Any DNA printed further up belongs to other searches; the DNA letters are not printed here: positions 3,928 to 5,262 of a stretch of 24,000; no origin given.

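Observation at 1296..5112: fgd-like / arsC-like / gnd / larA-like operon: candidate F420-linked oxidative pentose-phosphate module in an archaeon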

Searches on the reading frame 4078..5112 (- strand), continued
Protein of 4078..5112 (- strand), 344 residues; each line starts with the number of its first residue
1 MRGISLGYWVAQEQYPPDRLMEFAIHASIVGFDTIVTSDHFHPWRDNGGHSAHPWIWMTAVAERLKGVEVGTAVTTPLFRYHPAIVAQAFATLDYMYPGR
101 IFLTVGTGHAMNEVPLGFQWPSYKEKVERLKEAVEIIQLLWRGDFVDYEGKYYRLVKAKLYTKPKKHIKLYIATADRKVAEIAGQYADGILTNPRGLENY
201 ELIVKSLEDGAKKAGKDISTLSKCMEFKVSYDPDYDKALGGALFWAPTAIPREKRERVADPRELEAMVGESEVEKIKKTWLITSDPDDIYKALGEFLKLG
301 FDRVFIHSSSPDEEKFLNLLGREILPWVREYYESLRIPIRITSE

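Call 23: search_solved_structures(query=window:4078-5112:-, show_alignments=3, max_evalue=1e-10)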
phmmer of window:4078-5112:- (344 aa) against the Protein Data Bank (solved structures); distinct sequences matched with E-value up to 1e-10: 14.
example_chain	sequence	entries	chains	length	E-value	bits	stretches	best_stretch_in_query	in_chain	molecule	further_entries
5lxe_A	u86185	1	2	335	2.1e-88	299.9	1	4-329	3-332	F420-dependent glucose-6-phosphate dehydrogenase 1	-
3b4y_A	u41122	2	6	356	2.5e-86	293.1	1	3-329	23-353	PROBABLE F420-DEPENDENT GLUCOSE-6-PHOSPHATE DEHYDROGENASE FGD1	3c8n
1rhc_A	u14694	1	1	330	2.4e-74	253.7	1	5-330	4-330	F420-dependent alcohol dehydrogenase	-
9hav_A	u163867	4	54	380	3.7e-63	216.9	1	5-329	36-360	Luciferase family protein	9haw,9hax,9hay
9fp4_A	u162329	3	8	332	2e-53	184.9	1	6-326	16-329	F420-dependent hydroxymycolic acid dehydrogenase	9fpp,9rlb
8qpm_A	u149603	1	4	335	4.1e-28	101.6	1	44-331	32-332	5,10-methylenetetrahydromethanopterin reductase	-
8qq8_A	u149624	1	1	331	8.9e-28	100.5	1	44-330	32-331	5,10-methylenetetrahydromethanopterin reductase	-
8qpl_A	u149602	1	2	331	8.9e-28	100.5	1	44-330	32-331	5,10-methylenetetrahydromethanopterin reductase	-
1ezw_A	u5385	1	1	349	3.1e-23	85.6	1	59-330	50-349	COENZYME F420-DEPENDENT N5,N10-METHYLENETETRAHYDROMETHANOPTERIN REDUCTASE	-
1z69_A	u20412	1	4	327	1.5e-21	80.1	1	16-325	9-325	Coenzyme F420-dependent N(5),N(10)-methylenetetrahydromethanopterin reductase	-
1f07_A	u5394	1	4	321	9.9e-16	60.9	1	18-243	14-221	COENZYME F420-DEPENDENT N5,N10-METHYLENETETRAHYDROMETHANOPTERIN REDUCTASE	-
7bip_A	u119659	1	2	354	1.7e-12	50.3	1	23-207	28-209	Luciferase-like monooxygenase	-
3rao_A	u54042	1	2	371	5e-12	48.8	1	21-214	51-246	Putative Luciferase-like Monooxygenase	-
6ket_A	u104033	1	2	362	3.2e-11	46.1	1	24-198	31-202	PuwE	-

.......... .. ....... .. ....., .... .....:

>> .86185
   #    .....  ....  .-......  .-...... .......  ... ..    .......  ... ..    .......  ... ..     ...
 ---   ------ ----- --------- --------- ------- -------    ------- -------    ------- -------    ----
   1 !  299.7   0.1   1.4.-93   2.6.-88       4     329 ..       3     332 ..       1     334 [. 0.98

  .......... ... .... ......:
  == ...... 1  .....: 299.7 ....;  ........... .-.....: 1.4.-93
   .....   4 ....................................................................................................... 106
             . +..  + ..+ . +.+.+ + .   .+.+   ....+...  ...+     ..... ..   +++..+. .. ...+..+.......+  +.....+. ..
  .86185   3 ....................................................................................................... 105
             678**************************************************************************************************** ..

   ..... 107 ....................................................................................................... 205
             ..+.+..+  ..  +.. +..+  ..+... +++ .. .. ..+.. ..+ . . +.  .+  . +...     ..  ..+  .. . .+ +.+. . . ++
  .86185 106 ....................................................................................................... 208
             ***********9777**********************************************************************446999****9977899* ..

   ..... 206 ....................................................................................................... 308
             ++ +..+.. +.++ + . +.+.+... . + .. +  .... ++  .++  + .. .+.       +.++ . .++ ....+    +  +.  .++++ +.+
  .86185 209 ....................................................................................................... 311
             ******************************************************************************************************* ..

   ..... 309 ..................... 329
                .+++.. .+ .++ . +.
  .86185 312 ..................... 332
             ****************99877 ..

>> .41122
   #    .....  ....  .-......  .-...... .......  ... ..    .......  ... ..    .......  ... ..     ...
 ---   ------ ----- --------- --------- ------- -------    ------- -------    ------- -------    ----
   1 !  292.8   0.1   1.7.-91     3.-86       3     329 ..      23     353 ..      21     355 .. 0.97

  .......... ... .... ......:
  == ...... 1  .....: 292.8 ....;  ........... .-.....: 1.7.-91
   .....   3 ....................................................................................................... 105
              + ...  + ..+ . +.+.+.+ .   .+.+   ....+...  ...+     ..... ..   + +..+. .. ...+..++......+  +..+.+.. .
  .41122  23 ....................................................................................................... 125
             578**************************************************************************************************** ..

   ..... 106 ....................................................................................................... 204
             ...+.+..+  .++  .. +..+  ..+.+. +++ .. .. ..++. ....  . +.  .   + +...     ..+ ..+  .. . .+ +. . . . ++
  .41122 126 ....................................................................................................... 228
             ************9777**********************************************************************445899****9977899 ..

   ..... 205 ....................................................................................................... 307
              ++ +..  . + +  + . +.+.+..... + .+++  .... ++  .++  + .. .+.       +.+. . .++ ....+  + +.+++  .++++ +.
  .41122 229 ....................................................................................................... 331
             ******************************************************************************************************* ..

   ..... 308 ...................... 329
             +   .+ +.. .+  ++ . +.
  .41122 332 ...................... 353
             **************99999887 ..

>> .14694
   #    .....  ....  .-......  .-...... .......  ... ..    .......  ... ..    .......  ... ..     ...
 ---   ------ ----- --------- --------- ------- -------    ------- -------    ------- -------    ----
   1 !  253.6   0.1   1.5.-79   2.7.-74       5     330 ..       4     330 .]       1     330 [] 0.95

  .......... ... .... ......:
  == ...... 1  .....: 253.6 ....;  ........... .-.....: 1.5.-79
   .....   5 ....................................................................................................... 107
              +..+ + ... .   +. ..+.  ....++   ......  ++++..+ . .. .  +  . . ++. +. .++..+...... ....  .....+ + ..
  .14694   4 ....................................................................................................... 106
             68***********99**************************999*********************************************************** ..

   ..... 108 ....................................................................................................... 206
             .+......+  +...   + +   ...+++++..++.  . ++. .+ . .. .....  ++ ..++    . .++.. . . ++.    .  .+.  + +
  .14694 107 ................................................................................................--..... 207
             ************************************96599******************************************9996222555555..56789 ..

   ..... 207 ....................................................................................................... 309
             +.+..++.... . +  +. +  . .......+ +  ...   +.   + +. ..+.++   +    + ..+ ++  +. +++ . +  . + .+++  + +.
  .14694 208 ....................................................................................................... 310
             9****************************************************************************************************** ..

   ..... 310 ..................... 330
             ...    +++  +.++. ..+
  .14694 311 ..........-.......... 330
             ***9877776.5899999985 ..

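Call 38: search_protein_families(library=ncbifam, proteins=[L088:7040-8197:-, L089:7066-8223:-, L002:9043-10212:-, L081:9042-9374:+, L088:2341-3348:-, L036:2704-3420:+, L036:3389-4021:+, L036:4044-4463:+, L036:4469-5401:+, L036:1591-2652:+], max_evalue=0.01)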
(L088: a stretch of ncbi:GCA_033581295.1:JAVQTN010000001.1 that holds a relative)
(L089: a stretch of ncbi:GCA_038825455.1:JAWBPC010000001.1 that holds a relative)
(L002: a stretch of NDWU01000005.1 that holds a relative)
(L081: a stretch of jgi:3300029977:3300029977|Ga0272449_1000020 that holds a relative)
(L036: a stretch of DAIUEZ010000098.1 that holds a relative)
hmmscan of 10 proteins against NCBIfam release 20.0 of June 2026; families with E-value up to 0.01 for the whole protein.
L088:7040-8197:- (385 aa): 9 families
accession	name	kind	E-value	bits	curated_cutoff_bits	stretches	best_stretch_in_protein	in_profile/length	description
TIGR03127.2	RuMP_HxlB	equivalog_domain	3.3e-22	79.2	160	1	211-337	5-126/178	6-phospho-3-hexuloisomerase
NF041755.1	RuMP_HxlAB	equivalog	7.2e-21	74.6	500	1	207-336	217-341/391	bifunctional 3-hexulose-6-phosphate synthase/6-phospho-3-hexuloisomerase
NF001484.0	PRK00331.1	subfamily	4.6e-05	22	381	1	211-334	258-384/601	isomerizing glutamine--fructose-6-phosphate transaminase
NF038275.1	Myrrnad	domain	0.00074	19.3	40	1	6-53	21-68/81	MyrrNad domain-containing protein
NF040776.2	AlsR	equivalog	0.0012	17.9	400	1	257-336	152-229/279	transcriptional repressor AlsR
NF008590.0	PRK11557.1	equivalog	0.0014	18.1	355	1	220-333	115-229/282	MurR/RpiR family transcriptional regulator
NF010547.0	PRK13938.1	equivalog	0.0027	17.4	320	1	274-337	104-167/196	D-sedoheptulose 7-phosphate isomerase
TIGR00393.1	kpsF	subfamily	0.0077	15.8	203.7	0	284-332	48-96/268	KpsF/GutQ family sugar-phosphate isomerase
TIGR01135.1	glmS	equivalog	0.0092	14.5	418.05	0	266-334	319-389/607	glutamine--fructose-6-phosphate transaminase (isomerizing)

L089:7066-8223:- (385 aa): 10 families
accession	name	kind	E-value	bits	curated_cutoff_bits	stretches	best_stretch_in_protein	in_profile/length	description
TIGR03127.2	RuMP_HxlB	equivalog_domain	6.4e-26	91.3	160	1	209-339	3-128/178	6-phospho-3-hexuloisomerase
NF041755.1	RuMP_HxlAB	equivalog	2.1e-23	82.9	500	1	205-355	215-360/391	bifunctional 3-hexulose-6-phosphate synthase/6-phospho-3-hexuloisomerase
TIGR00393.1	kpsF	subfamily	3.5e-06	26.8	203.7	1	284-339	48-103/268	KpsF/GutQ family sugar-phosphate isomerase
NF001484.0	PRK00331.1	subfamily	5.1e-06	25.1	381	1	207-334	255-384/601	isomerizing glutamine--fructose-6-phosphate transaminase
NF040776.2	AlsR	equivalog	4.3e-05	22.6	400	1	282-340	175-233/279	transcriptional repressor AlsR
TIGR01135.1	glmS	equivalog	4.8e-05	22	418.05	1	232-334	286-389/607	glutamine--fructose-6-phosphate transaminase (isomerizing)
NF008458.0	PRK11337.1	equivalog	6.1e-05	22.1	378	1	282-337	187-242/293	MurR/RpiR family transcriptional regulator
NF010547.0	PRK13938.1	equivalog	0.00026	20.7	320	1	278-339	108-169/196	D-sedoheptulose 7-phosphate isomerase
NF008590.0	PRK11557.1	equivalog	0.006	16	355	1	242-332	137-228/282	MurR/RpiR family transcriptional regulator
NF046059.1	NagB_SO3506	equivalog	0.0094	15.3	430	0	284-339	87-142/330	glucosamine-6-phosphate deaminase NagB-II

L002:9043-10212:- (389 aa): 8 families
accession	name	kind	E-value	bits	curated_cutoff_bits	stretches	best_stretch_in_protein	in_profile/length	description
TIGR03127.2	RuMP_HxlB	equivalog_domain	1.3e-20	74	160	1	226-341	14-125/178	6-phospho-3-hexuloisomerase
NF041755.1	RuMP_HxlAB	equivalog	4.1e-18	65.5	500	1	211-342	216-342/391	bifunctional 3-hexulose-6-phosphate synthase/6-phospho-3-hexuloisomerase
TIGR01135.1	glmS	equivalog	0.00061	18.4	418.05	1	274-339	322-389/607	glutamine--fructose-6-phosphate transaminase (isomerizing)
NF001484.0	PRK00331.1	subfamily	0.0011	17.5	381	1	282-340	327-385/601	isomerizing glutamine--fructose-6-phosphate transaminase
NF002805.0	PRK02947.1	subfamily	0.0012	18.1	135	1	287-324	106-143/247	sugar isomerase domain-containing protein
TIGR00393.1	kpsF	subfamily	0.0017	18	203.7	1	289-343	48-102/268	KpsF/GutQ family sugar-phosphate isomerase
NF040776.2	AlsR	equivalog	0.0035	16.3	400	1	287-335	175-223/279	transcriptional repressor AlsR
TIGR00441.1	gmhA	equivalog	0.0046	17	209.45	1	287-342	78-133/154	D-sedoheptulose 7-phosphate isomerase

L081:9042-9374:+ (110 aa): 3 families
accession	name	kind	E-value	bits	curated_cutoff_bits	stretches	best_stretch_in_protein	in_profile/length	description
TIGR01617.1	arsC_related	subfamily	5.6e-07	29.8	75.05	1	5-98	3-103/117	Spx/MgsR family RNA polymerase-binding regulatory protein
NF041211.1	gluta_UXX_star_2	equivalog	0.00092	19.1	100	1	3-47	1-45/71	UXX-star (seleno)protein family 2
NF041212.1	Uxx_star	subfamily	0.0019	18.4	66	0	3-46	1-44/70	Uxx-star family glutaredoxin-like (seleno)protein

L088:2341-3348:- (335 aa): 4 families
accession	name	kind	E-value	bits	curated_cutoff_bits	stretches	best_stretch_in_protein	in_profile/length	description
NF052595.1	NPN_LarAH5_MAR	equivalog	7.1e-13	48.3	462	1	189-260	263-334/415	nickel-dependent malate racemase, LarAH5 family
NF052593.1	NPN_racem_MAR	equivalog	9.8e-13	47.4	500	1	189-331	264-413/415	nickel-dependent malate racemase, LarAH6 family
NF033504.2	Ni_dep_LarA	equivalog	9.2e-11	41.1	460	1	195-329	273-418/422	nickel-dependent lactate racemase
NF052525.1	NPN_LarAH10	equivalog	2.8e-05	23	540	1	194-259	280-345/426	NPN-dependent 2-hydroxyacid racemase, LarAH10 family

L036:2704-3420:+ (238 aa): 3 families
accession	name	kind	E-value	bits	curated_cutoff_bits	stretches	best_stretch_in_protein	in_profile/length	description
TIGR00021.1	rpiA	equivalog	6.2e-58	195.8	126.4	1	20-231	2-217/218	ribose 5-phosphate isomerase A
NF001924.0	PRK00702.1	equivalog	1.6e-57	194.5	192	1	17-236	5-221/223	ribose-5-phosphate isomerase RpiA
NF010585.0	PRK13978.1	equivalog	6.8e-32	110.8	365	1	25-221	13-213/228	ribose 5-phosphate isomerase A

L036:3389-4021:+ (210 aa): 1 family
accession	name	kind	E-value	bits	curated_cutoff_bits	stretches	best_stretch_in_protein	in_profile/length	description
TIGR03035.1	trp_arylform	equivalog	6.8e-32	111.1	223.05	1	9-206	2-204/206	arylformamidase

L036:4044-4463:+ (139 aa): 10 families
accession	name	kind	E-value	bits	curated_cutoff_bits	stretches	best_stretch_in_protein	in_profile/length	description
TIGR03404.1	bicupin_oxalic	subfamily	1.6e-08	34.1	254.2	1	43-122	238-321/367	bicupin, oxalate decarboxylase family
TIGR01479.1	GMP_PMI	equivalog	7.1e-06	25.1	372.95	1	61-120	387-444/467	mannose-1-phosphate guanylyltransferase/mannose-6-phosphate isomerase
NF008376.0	PRK11171.1-5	equivalog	0.00023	20.4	338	1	65-120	82-138/278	(S)-ureidoglycine aminohydrolase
TIGR03214.2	ura-cupin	equivalog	0.00027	20.5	200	1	60-121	56-119/249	(S)-ureidoglycine aminohydrolase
NF040771.1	AAH_UGLYAH2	exception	0.00045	19.5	350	1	67-120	80-133/267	bifunctional allantoicase/(S)-ureidoglycine aminohydrolase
NF008373.0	PRK11171.1-2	equivalog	0.00049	19.4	445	1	65-120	82-138/274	(S)-ureidoglycine aminohydrolase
NF012004.0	PRK15460.1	equivalog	0.00056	18.7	859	1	60-118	396-452/478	mannose-1-phosphate guanyltransferase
NF049978.1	AminoSalDhMabB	equivalog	0.0028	17.1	650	1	71-119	268-316/351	5-aminosalicylate 1,2-dioxygenase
TIGR03299.1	LGT_TIGR03299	subfamily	0.0058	15.9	110.7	1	14-120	26-135/312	phage/plasmid-like protein TIGR03299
TIGR02272.1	gentisate_1_2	equivalog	0.0062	15.5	442.1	1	71-114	270-313/336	gentisate 1,2-dioxygenase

L036:4469-5401:+ (310 aa): 16 families
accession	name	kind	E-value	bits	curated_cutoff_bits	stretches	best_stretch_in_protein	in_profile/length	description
NF007161.0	PRK09599.1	subfamily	4.3e-105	351.2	271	1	1-292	1-298/302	NADP-dependent phosphogluconate dehydrogenase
TIGR00872.1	gnd_rel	equivalog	4.4e-91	305.2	297.2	1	1-291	1-294/299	phosphogluconate dehydrogenase (NAD(+)-dependent, decarboxylating)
NF006765.0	PRK09287.1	equivalog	1.3e-61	208.9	413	1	2-275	5-297/476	NADP-dependent phosphogluconate dehydrogenase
TIGR00873.1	gnd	equivalog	1.6e-58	198.6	426.7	1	2-273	1-290/467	decarboxylating NADP(+)-dependent phosphogluconate dehydrogenase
TIGR01692.1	HIBADH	equivalog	2.8e-15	56.4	291.6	1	6-209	2-206/288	3-hydroxyisobutyrate dehydrogenase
NF008592.0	PRK11559.1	equivalog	8.3e-12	45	397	1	1-200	3-203/296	2-hydroxy-3-oxopropionate reductase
TIGR01505.1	tartro_sem_red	equivalog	5e-11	42.4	340.75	1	3-200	2-200/291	2-hydroxy-3-oxopropionate reductase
NF005650.0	PRK07417.1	equivalog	3.6e-08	33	290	1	1-92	2-92/281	prephenate/arogenate dehydrogenase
NF043037.1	ThreonDh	equivalog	4.3e-08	32.9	350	1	2-194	4-198/297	L-threonate dehydrogenase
NF006307.0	PRK08507.1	equivalog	7.8e-08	31.8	295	1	1-93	1-92/275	prephenate dehydrogenase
NF011633.0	PRK15059.1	equivalog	2.6e-06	26.9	451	1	1-175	1-175/292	2-hydroxy-3-oxopropionate reductase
NF012005.0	PRK15461.1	equivalog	4.3e-05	22.8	348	1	56-200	56-202/298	sulfolactaldehyde 3-reductase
NF006408.0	PRK08655.1-2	equivalog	0.00025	19.9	422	1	1-92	7-98/441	prephenate dehydrogenase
NF009714.1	PRK13243.1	equivalog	0.00048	19.6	455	1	3-77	153-224/332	glyoxylate reductase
NF011381.1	PRK14806.1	equivalog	0.00096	17.5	902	1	2-93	5-98/733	bifunctional prephenate dehydrogenase/3-phosphoshikimate 1-carboxyvinyltransferase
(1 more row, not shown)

L036:1591-2652:+ (353 aa): 31 families (the best 25 are shown)
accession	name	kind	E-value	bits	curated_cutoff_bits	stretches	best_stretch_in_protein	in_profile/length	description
TIGR03885.1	flavin_revert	hypoth_equivalog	5e-70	236.2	398.7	1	13-340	1-315/315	TIGR03885 family FMN-dependent LLM class oxidoreductase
TIGR03557.1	F420_G6P_family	subfamily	7.6e-69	232.2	210.4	1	13-341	1-315/316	TIGR03557 family F420-dependent LLM class oxidoreductase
TIGR03554.1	F420_G6P_DH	equivalog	4.1e-64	216.7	420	1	12-340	3-330/331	glucose-6-phosphate dehydrogenase (coenzyme-F420)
TIGR04465.1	ArgArg_F420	equivalog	3.8e-62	210.4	470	1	12-340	47-363/364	F420-dependent hydroxymycolic acid dehydrogenase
TIGR03560.1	F420_Rv1855c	subfamily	1.1e-33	117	231.4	1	21-234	9-224/227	TIGR03560 family F420-dependent LLM class oxidoreductase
TIGR03555.1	F420_mer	equivalog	7.1e-29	101.2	348.7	1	24-255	11-227/325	5,10-methylenetetrahydromethanopterin reductase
NF002619.0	PRK02271.1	equivalog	2.3e-28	99.4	276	1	23-258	12-231/329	5,10-methylenetetrahydromethanopterin reductase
TIGR03619.1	F420_Rv2161c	subfamily_domain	1.1e-26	94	166.9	1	33-255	6-234/247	TIGR03619 family F420-dependent LLM class oxidoreductase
TIGR03559.1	F420_Rv3520c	subfamily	2.1e-18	66.5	335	1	23-252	11-238/325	LLM class F420-dependent oxidoreductase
TIGR03856.1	F420_MSMEG_2906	subfamily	3.8e-18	65.9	243.7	2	25-150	16-142/249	LLM class F420-dependent oxidoreductase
TIGR03621.1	F420_MSMEG_2516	subfamily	3.9e-18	65.6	213.15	1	20-214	9-183/295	TIGR03621 family F420-dependent LLM class oxidoreductase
TIGR03564.1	F420_MSMEG_4879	subfamily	1.1e-17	64.6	234.25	1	51-211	16-169/265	TIGR03564 family F420-dependent LLM class oxidoreductase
TIGR03571.1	lucif_BA3436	subfamily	5.4e-17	62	303.9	1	19-219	25-222/304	TIGR03571 family LLM class oxidoreductase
TIGR03841.1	F420_Rv3093c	subfamily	2.3e-16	60.1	213.65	1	52-316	28-292/298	LLM class F420-dependent oxidoreductase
TIGR03842.1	F420_CPS_4043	hypoth_equivalog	3.9e-16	59.1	295.45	1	26-263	14-228/329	TIGR03842 family LLM class F420-dependent oxidoreductase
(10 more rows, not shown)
